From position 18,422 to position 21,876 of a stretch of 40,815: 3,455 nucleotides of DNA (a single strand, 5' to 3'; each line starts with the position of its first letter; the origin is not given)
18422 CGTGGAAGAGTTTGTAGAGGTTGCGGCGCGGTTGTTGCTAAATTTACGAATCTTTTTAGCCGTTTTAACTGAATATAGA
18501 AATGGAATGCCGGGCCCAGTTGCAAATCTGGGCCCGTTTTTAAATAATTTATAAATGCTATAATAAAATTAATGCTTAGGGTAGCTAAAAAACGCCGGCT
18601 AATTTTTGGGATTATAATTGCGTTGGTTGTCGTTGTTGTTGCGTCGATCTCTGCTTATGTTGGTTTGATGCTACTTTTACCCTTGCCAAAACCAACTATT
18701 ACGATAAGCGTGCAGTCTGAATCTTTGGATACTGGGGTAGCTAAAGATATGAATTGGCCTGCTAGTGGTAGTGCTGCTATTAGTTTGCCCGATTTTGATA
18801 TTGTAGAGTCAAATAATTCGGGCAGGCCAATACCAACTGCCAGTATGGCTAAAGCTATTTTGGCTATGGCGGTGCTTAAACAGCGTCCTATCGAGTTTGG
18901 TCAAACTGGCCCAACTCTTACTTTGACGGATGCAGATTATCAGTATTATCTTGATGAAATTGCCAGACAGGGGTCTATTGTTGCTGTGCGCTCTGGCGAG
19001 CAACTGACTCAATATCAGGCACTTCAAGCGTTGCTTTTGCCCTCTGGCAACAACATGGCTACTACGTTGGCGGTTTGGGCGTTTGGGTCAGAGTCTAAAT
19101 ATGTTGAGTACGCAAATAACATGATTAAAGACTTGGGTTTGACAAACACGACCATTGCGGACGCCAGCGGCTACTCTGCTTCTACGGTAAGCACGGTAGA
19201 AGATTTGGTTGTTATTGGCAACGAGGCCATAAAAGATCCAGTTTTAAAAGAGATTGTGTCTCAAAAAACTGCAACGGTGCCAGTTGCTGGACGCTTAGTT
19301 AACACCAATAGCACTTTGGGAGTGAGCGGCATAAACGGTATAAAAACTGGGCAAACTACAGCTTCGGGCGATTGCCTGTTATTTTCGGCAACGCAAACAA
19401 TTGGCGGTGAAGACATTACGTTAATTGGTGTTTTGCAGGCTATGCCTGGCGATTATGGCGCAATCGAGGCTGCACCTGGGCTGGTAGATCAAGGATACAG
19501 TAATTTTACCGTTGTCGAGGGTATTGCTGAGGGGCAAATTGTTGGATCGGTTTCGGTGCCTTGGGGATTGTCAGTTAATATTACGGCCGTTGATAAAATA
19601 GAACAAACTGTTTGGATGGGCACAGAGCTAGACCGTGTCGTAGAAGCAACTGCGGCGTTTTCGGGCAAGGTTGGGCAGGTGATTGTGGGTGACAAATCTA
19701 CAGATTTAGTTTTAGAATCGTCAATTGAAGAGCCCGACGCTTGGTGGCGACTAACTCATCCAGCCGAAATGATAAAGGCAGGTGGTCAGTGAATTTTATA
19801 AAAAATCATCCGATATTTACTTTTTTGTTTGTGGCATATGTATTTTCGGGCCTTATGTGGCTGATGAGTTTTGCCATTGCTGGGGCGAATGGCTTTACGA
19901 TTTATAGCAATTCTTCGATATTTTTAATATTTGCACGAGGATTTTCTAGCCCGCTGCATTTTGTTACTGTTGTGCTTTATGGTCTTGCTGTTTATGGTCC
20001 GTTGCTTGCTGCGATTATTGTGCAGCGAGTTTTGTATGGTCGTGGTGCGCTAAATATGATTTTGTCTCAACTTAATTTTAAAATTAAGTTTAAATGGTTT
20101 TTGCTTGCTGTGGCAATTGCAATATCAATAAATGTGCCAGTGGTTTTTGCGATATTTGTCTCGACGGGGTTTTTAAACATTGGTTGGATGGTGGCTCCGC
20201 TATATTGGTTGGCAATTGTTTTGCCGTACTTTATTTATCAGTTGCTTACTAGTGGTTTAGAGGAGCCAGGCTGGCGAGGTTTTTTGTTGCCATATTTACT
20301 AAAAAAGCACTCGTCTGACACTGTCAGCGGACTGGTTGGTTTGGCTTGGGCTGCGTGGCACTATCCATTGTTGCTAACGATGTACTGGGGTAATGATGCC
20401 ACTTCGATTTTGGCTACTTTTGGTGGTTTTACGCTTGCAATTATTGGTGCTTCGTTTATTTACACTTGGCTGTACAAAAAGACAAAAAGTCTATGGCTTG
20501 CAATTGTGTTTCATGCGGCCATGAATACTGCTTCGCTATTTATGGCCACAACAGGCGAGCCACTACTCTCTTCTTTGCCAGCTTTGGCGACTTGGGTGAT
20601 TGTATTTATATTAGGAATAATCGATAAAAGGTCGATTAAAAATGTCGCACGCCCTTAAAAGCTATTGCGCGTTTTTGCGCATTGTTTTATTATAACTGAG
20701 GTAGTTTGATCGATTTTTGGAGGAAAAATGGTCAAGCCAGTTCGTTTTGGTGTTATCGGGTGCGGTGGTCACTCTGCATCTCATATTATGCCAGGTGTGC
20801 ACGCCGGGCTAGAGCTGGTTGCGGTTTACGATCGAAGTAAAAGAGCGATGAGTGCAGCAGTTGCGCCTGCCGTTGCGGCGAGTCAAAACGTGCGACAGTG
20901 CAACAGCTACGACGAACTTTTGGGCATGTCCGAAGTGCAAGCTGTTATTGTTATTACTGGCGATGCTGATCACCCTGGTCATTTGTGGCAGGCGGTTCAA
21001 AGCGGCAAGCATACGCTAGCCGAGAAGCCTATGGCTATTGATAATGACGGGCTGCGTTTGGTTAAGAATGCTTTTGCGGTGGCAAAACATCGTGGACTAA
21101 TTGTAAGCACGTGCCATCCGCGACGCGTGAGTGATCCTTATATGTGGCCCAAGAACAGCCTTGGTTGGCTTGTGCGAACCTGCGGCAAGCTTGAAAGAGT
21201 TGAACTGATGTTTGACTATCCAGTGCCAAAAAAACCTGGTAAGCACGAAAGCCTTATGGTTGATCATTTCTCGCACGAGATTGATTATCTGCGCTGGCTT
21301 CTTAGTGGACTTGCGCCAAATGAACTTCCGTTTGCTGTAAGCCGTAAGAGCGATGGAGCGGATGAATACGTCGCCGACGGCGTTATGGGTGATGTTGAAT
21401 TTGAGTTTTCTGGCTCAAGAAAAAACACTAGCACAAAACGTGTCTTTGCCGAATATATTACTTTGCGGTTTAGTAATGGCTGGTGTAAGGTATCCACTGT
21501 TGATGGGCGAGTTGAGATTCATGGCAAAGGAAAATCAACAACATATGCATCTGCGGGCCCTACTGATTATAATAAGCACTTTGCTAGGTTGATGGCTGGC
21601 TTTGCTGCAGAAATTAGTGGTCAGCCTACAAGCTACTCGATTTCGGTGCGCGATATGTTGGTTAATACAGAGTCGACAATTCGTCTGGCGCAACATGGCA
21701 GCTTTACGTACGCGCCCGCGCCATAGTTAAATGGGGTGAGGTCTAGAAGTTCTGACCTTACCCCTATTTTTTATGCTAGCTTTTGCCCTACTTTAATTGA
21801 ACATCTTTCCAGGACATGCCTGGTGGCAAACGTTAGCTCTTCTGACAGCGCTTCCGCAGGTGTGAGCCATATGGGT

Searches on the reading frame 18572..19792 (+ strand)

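Call 23: search_protein_families(library=pfam, proteins=[window:18572-19792:+], max_evalue=0.001)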
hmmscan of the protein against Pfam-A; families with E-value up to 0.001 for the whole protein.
window:18572-19792:+ (406 aa): 2 families
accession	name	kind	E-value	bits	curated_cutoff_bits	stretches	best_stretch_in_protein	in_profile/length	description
PF00768.25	Peptidase_S11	-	1.2e-24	87.6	27.6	1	77-276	25-226/239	D-alanyl-D-alanine carboxypeptidase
PF13354.11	Beta-lactamase2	-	0.00055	19.8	22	1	82-198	16-120/214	Beta-lactamase enzyme family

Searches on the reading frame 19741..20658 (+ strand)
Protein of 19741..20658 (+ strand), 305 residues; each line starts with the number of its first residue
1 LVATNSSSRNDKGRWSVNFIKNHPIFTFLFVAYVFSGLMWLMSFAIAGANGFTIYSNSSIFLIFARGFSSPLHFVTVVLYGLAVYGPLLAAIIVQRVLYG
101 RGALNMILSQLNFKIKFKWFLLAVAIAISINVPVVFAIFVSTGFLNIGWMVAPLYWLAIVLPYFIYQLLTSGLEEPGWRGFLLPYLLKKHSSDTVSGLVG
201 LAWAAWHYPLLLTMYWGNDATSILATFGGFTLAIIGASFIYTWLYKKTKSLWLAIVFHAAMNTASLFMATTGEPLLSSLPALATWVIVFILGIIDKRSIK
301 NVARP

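Call 23: search_protein_families(library=pfam, proteins=[window:19741-20658:+], max_evalue=0.001)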
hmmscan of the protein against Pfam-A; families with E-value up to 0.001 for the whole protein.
window:19741-20658:+ (305 aa): 1 family
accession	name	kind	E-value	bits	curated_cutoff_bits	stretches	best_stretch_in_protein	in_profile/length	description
PF02517.21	Rce1-like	-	8.2e-16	58.5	22.4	1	159-263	4-92/93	Type II CAAX prenyl endopeptidase Rce1-like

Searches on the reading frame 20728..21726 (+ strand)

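Call 23: search_protein_families(library=pfam, proteins=[window:20728-21726:+], max_evalue=0.001)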
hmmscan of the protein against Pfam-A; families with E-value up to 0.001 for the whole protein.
window:20728-21726:+ (332 aa): 2 families
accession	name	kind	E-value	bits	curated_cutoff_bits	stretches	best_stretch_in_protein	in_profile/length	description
PF01408.29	GFO_IDH_MocA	-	5.6e-17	63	24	1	5-127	1-117/120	Oxidoreductase family, NAD-binding Rossmann fold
PF02894.22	GFO_IDH_MocA_C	-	0.00072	19.8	22.9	0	171-299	37-153/218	Oxidoreductase family, C-terminal alpha/beta domain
